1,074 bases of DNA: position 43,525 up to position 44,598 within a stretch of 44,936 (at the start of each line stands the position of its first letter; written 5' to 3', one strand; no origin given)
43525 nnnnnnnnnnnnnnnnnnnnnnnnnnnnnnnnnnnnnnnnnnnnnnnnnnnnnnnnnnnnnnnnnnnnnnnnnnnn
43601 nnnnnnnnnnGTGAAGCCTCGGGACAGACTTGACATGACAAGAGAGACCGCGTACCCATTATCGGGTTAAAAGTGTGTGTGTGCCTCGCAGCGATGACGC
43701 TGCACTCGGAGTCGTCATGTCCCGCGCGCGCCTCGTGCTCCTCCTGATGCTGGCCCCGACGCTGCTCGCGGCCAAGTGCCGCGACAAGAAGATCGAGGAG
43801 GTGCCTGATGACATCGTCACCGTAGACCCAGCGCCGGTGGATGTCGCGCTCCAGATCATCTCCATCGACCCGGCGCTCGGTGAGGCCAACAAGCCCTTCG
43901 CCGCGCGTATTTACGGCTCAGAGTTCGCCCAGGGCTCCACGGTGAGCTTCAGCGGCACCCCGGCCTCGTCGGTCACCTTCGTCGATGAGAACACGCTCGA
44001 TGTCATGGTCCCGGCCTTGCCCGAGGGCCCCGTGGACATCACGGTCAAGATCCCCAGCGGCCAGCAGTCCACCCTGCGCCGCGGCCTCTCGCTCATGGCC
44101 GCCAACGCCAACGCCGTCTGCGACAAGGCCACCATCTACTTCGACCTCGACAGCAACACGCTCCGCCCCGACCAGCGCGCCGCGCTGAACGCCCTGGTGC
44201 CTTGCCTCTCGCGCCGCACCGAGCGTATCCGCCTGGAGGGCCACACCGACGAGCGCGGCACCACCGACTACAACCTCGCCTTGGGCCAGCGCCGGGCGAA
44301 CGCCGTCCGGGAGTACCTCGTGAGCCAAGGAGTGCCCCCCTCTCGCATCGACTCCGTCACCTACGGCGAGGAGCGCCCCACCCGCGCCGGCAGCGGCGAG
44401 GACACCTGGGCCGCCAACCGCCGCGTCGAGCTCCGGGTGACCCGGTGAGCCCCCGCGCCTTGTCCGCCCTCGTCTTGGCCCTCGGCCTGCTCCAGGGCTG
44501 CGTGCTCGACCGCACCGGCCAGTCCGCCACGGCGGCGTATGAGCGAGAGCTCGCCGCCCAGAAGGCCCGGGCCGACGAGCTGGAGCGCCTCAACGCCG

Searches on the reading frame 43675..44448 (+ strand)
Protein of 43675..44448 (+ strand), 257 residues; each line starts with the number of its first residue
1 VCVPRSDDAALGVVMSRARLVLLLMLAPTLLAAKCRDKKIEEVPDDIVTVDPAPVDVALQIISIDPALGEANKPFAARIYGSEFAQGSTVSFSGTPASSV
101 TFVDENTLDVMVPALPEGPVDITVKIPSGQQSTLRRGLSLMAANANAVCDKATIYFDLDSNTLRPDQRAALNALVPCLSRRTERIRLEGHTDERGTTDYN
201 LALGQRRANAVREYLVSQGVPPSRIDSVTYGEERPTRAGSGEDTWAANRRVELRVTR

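Call 3: search_protein_families(library=pfam, proteins=[window:43675-44448:+], max_evalue=0.01)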
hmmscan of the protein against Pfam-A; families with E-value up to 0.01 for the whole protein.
window:43675-44448:+ (257 aa): 3 families
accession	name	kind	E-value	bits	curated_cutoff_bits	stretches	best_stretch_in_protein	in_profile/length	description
PF00691.25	OmpA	-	5.4e-21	75.2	27.2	1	155-248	1-97/98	OmpA family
PF01833.30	TIG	-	6.6e-07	29.7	20.9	1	60-131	2-75/84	IPT/TIG domain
PF05359.17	DUF748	-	0.008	14.7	50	0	202-225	1013-1037/1037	Domain of Unknown Function (DUF748)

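Call 4: search_protein_families(library=ncbifam, proteins=[window:43675-44448:+], max_evalue=0.01)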
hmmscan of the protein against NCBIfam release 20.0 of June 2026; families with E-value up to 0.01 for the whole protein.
window:43675-44448:+ (257 aa): 39 families (the best 25 are shown)
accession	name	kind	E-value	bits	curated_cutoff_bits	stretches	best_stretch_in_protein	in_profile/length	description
TIGR02802.1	Pal_lipo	equivalog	3.8e-34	116.9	125.35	1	153-254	1-103/104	peptidoglycan-associated lipoprotein Pal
NF053611.1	YiaD_Gzip_OmpA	equivalog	9.6e-26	90.8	175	1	152-254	102-205/206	YiaD family glycine zipper/OmpA-like lipoprotein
NF053612.1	anchor_PA1041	equivalog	7.3e-25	88.3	250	1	140-255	119-235/236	PA1041 family peptidoglycan-binding anchor lipoprotein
NF008067.1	PRK10802.1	equivalog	4.4e-24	85.2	261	1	151-252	66-168/171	peptidoglycan-associated lipoprotein Pal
NF053607.1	CHU_0125_OmpA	equivalog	1e-22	80.4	620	1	153-256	532-637/639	CHU_0125 family OmpA-like outer membrane integrity protein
NF045787.1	OmpABordt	equivalog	1.4e-22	80.3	200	1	143-255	77-189/194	outer membrane protein OmpA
NF052230.1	T9SS_PorE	exception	1.1e-19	70.2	600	1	143-236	506-600/648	PorE family type IX secretion system protein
NF053613.1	OMP_toxin_LptF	equivalog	4.3e-19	69.2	400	1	152-255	141-245/256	lipotoxin F family OmpA-related lipoprotein LptF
TIGR03789.1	pdsO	hypoth_equivalog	5.7e-19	68.7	152.2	1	152-254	139-242/243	sortase-associated OmpA-like protein PdsO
NF053585.1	OMP_LP_YfiB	equivalog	7.5e-19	68.2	128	1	153-255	57-160/163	outer membrane lipoprotein YfiB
NF033763.1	exchanger_TraB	exception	9.6e-19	66.7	700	1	123-255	365-497/522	outer membrane exchange protein TraB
NF007804.1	PRK10510.1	equivalog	3.1e-13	49.6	307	1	153-255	113-216/219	OmpA family lipoprotein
NF006545.0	PRK09039.1-4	equivalog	2.4e-12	47.2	372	1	151-256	223-340/342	peptidoglycan -binding protein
NF006541.1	PRK09038.1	equivalog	5.6e-12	45.8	283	1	152-256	141-249/253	flagellar motor protein MotD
TIGR03350.1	type_VI_ompA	equivalog_domain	1.5e-11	44.4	139.8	1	155-255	33-137/137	type VI secretion system protein TssL, long form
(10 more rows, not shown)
